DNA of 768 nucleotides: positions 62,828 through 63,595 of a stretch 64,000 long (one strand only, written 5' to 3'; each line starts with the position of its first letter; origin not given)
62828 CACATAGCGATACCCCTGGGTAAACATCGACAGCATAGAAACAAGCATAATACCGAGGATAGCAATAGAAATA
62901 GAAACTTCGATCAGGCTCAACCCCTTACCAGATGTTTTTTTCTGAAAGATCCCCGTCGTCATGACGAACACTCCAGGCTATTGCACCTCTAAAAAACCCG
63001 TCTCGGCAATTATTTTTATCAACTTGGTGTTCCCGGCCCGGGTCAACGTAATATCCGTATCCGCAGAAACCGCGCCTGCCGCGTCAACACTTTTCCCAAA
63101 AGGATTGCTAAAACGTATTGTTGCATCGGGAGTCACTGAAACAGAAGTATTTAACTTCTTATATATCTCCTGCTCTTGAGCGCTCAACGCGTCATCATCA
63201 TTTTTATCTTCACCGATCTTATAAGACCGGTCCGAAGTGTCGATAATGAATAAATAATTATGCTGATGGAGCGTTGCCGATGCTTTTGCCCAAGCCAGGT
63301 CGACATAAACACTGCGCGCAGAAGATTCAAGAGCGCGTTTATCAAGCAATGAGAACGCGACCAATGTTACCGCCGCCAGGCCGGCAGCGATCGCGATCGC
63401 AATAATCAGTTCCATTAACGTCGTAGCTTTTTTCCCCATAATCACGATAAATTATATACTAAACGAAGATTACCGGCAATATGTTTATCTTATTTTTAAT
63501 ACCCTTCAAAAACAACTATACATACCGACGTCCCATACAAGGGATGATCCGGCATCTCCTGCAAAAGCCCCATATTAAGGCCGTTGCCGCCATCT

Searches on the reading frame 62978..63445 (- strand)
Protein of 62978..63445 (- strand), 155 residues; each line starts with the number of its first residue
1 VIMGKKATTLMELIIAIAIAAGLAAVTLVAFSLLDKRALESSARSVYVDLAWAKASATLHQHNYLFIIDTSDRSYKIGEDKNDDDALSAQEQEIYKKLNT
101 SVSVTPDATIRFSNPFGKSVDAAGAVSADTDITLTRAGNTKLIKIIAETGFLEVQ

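Call 74: find_encoding_contigs(protein=window:62978-63445:-, flank=10000, max_places=2)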
Protein window:62978-63445:- (155 aa): no gene with exactly this product is on record in the collection.
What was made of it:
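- Tried and rejected: The last contig look-up failed because the ORF start I chose was not the called one (call 74).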
